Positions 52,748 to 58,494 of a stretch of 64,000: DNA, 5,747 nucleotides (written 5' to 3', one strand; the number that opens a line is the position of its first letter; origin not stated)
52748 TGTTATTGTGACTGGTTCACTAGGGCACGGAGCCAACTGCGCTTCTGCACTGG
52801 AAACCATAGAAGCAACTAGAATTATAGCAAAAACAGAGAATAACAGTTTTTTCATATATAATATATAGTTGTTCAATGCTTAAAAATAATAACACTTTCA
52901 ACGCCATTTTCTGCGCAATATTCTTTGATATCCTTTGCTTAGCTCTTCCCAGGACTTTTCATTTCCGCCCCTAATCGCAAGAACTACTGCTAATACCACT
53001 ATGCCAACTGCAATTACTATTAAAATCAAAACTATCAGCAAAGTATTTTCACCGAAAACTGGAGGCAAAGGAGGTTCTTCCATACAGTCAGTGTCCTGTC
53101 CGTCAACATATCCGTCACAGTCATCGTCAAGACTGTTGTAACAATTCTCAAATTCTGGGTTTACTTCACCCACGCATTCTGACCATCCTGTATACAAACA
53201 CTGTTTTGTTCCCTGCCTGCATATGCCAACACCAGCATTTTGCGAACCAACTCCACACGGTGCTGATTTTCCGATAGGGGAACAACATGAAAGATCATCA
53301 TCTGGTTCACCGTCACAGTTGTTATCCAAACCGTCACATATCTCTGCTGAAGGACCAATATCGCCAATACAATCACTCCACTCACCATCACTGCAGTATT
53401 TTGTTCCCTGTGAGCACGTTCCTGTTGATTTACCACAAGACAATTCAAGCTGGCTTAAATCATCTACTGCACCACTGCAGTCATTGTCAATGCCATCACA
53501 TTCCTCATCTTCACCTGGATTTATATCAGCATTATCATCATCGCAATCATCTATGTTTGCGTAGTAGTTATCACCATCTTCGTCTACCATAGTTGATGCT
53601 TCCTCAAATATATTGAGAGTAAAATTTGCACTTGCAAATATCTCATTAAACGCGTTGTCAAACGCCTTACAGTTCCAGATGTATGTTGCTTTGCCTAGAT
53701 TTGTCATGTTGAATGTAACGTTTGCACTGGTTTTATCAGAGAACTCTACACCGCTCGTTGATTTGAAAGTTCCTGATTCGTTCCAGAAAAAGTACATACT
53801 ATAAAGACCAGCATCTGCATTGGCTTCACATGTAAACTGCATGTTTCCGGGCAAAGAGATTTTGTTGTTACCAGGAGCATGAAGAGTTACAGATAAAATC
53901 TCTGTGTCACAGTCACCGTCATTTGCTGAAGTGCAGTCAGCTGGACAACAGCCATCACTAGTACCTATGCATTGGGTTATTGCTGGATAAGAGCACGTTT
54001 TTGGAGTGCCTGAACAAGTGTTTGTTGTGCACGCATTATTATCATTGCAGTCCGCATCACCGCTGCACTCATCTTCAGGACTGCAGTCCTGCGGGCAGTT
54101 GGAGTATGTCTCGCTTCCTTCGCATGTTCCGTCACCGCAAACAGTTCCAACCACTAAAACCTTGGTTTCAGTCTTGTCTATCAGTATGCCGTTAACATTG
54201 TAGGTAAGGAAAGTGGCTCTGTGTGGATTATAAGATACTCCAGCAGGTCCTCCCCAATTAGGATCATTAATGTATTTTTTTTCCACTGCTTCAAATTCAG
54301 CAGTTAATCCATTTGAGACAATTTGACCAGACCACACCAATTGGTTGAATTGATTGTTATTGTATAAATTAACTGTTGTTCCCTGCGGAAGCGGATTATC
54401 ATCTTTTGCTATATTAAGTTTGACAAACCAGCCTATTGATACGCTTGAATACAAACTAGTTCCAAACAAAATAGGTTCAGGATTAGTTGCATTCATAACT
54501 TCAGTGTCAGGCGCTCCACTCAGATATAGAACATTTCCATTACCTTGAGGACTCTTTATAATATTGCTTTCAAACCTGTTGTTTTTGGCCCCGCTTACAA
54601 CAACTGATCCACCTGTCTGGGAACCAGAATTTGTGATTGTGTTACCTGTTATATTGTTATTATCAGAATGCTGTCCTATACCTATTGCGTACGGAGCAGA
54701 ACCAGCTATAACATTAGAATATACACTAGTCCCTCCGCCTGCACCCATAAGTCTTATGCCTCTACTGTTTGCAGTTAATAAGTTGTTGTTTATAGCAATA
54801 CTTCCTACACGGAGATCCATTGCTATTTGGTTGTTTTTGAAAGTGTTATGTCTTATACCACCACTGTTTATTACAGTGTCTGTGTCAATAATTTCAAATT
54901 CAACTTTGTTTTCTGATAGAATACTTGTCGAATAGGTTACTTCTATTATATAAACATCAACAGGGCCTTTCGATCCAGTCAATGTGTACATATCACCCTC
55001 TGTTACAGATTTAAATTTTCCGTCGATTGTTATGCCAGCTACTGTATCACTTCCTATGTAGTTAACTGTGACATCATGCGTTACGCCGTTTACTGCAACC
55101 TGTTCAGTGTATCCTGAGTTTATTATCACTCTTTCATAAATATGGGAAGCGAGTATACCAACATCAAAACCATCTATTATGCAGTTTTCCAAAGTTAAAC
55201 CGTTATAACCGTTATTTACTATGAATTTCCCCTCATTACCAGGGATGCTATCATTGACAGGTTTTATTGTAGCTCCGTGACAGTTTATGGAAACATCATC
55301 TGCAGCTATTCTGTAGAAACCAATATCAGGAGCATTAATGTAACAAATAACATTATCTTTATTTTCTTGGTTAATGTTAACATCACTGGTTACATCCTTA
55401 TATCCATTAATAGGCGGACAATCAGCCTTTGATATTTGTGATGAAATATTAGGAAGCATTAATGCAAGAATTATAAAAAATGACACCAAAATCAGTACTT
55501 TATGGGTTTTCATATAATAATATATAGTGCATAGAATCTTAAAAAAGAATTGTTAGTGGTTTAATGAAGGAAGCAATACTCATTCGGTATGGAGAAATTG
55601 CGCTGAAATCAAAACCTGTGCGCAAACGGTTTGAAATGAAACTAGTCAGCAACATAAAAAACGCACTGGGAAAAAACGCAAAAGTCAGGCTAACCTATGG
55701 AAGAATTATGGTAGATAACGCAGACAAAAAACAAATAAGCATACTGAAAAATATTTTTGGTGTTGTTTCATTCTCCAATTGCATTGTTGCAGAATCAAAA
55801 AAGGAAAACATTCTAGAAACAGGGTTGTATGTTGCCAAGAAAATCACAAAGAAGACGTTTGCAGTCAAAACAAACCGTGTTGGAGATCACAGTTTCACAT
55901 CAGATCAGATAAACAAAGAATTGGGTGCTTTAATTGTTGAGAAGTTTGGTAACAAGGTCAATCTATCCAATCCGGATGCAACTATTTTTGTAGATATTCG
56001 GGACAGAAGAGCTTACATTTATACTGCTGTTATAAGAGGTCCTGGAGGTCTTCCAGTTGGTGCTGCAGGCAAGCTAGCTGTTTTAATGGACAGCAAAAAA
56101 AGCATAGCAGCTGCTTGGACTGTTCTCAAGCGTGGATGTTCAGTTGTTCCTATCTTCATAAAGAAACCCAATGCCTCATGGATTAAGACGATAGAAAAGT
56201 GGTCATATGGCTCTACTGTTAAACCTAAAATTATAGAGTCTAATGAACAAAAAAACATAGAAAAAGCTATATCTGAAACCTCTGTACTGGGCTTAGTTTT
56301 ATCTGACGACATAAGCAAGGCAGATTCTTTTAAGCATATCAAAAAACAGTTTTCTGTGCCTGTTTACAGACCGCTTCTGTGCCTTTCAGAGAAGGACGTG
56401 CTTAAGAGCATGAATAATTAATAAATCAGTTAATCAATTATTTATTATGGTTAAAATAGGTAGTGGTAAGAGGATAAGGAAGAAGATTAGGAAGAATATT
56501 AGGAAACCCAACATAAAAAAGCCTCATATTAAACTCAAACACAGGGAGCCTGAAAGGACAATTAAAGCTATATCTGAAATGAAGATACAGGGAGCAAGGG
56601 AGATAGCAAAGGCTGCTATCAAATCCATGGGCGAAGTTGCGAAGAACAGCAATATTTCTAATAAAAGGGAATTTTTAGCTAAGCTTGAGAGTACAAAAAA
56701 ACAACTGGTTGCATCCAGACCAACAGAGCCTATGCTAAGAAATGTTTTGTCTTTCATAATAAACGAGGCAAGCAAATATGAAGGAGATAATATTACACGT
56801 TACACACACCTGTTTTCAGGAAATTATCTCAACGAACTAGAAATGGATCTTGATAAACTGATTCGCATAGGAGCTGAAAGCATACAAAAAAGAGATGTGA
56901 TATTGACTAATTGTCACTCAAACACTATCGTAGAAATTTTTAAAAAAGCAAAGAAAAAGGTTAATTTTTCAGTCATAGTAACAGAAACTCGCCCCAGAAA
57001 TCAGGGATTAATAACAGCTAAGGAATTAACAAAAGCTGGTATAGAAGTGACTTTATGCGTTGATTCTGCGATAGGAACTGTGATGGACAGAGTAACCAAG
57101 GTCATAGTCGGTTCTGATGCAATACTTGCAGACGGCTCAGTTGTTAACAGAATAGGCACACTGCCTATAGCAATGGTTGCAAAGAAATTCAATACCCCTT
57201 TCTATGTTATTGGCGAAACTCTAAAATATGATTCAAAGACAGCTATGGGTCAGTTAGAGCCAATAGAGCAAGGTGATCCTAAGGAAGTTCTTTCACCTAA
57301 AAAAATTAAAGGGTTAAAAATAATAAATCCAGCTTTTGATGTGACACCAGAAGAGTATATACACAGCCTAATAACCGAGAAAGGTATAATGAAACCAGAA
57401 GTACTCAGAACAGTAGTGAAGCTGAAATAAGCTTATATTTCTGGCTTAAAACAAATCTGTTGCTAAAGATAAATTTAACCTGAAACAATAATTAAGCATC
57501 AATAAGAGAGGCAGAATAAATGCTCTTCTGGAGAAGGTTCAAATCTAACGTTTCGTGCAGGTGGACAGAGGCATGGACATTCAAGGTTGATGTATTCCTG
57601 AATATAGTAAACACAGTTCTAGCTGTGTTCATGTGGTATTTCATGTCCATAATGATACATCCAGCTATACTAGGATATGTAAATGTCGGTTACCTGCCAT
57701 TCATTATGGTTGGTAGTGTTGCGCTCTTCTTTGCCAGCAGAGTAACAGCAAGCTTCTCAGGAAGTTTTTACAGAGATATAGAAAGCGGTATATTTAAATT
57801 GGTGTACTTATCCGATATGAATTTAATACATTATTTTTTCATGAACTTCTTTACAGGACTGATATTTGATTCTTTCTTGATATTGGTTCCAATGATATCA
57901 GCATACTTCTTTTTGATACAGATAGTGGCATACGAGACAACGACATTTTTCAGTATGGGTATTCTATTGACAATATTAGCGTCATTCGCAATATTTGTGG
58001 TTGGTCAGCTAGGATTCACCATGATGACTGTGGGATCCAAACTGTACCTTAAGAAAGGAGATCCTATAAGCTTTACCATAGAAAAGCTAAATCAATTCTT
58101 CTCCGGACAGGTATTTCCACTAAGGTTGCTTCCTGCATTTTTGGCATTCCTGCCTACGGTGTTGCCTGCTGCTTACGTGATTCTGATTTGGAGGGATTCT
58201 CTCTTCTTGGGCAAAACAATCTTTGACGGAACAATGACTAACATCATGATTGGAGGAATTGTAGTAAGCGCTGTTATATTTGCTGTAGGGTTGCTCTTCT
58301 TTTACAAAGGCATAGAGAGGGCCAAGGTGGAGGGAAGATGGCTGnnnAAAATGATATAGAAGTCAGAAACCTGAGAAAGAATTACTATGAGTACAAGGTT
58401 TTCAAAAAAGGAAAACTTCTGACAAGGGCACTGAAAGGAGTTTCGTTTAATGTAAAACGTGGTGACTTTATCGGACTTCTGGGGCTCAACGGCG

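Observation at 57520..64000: Candidate radical-SAM RiPP gene cluster in an archaeon: ABC-2 transporter, small-peptide genes, rSAM/SPASM enzyme and two cobalamin-domain-like rSAM enzymes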

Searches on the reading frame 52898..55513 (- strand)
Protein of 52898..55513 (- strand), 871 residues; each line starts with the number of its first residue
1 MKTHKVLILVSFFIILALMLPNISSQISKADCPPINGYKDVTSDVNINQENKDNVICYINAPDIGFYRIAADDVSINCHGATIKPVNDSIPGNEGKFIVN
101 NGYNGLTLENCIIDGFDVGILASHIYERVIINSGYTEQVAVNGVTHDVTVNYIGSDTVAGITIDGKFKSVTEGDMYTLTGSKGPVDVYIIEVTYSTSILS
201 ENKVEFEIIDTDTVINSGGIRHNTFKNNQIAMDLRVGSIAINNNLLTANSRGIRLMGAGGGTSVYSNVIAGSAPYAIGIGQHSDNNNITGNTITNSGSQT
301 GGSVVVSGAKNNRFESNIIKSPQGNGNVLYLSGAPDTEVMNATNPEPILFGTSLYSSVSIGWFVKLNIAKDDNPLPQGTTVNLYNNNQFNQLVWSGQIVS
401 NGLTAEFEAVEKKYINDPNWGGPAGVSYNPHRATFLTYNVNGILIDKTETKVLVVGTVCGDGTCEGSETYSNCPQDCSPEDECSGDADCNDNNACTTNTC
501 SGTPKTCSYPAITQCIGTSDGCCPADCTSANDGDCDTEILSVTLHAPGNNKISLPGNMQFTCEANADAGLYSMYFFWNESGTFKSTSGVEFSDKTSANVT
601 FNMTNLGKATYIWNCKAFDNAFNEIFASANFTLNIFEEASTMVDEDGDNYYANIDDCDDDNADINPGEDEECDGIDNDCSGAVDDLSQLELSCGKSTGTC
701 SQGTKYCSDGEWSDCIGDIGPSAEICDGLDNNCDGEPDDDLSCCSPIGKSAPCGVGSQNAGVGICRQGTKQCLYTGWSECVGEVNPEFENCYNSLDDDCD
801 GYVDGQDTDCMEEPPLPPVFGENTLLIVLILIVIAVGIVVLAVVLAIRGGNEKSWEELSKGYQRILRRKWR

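Call 29: search_protein_families(library=pfam, proteins=[window:52898-55513:-], max_evalue=1)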
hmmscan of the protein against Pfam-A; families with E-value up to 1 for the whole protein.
window:52898-55513:- (871 aa): 2 families
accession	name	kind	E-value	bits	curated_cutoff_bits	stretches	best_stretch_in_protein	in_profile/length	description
PF11617.13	Cu-binding_MopE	-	8.3e-09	36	27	3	656-685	1-30/30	Putative metal-binding motif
PF13953.12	PapC_C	-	0.032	14.5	27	0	370-403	7-40/66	PapC C-terminal domain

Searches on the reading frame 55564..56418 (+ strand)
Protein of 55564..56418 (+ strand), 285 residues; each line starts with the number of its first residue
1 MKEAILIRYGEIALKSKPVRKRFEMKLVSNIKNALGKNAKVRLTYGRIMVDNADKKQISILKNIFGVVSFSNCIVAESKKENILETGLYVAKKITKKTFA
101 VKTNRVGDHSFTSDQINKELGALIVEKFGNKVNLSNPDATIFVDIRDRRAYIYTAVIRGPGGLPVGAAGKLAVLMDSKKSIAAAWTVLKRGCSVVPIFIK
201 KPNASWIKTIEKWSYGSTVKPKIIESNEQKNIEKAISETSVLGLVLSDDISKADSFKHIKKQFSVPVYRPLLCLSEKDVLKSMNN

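Call 29: search_protein_families(library=pfam, proteins=[window:55564-56418:+], max_evalue=1)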
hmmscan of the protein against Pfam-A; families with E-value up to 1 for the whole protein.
window:55564-56418:+ (285 aa): 4 families
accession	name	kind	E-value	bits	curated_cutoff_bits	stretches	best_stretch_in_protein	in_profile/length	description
PF22025.1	ThiI_fer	-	3.4e-18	66.3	25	1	5-71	2-72/72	ThiI ferredoxin-like domain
PF02926.22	THUMP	-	2.8e-16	60.1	20.6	1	95-154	21-83/84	THUMP domain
PF02568.20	ThiI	-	0.013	15.5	20.5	1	171-205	7-41/197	Thiamine biosynthesis protein (ThiI)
PF22023.1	Pus10_THUMP_arc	-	0.041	14.5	28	1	115-144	49-78/78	Pus10 THUMP domain, archaeal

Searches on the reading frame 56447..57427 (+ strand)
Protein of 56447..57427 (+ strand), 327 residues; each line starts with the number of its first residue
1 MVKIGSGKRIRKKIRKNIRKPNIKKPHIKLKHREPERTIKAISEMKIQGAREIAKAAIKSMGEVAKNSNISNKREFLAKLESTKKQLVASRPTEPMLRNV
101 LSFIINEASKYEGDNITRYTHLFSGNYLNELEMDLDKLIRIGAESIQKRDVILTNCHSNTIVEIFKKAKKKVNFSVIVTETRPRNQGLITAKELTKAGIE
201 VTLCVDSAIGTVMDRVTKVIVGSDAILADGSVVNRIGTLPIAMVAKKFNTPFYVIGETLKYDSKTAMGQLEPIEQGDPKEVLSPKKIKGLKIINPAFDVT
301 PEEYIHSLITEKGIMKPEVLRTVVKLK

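Call 29: search_protein_families(library=pfam, proteins=[window:56447-57427:+], max_evalue=1)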
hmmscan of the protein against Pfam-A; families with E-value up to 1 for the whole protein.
window:56447-57427:+ (327 aa): 2 families
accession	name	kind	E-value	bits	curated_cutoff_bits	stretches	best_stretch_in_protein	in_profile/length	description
PF01008.23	IF-2B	-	1.3e-74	251.4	22.4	1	46-317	1-280/280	Initiation factor 2 subunit family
PF03320.18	FBPase_glpX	-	0.024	14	27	1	127-217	110-195/307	Bacterial fructose-1,6-bisphosphatase, glpX-encoded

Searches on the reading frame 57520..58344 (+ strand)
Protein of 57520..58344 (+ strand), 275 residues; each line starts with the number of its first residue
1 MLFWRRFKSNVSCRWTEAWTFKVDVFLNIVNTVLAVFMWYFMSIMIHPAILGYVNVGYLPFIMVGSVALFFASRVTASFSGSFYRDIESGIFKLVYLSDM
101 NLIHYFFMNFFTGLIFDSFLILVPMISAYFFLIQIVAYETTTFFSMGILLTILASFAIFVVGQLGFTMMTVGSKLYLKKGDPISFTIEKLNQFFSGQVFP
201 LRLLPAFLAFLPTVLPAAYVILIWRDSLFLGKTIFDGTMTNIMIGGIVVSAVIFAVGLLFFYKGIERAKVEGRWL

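Call 5: search_protein_families(library=pfam, proteins=[window:57520-58344:+], max_evalue=0.01)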
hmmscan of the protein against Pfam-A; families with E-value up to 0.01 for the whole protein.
window:57520-58344:+ (275 aa): 0 families

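Call 6: search_protein_families(library=ncbifam, proteins=[window:57520-58344:+], max_evalue=0.01)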
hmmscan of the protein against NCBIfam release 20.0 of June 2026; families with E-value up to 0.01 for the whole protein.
window:57520-58344:+ (275 aa): 0 families

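Call 29: search_protein_families(library=pfam, proteins=[window:57520-58344:+], max_evalue=1)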
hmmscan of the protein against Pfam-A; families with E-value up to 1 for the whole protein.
window:57520-58344:+ (275 aa): 1 family
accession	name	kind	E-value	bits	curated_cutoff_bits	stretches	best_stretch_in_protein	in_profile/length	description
PF23456.1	CSDE1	-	0.28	11.8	27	1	163-192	43-72/84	Cold shock domain-containing protein E1 CSD domain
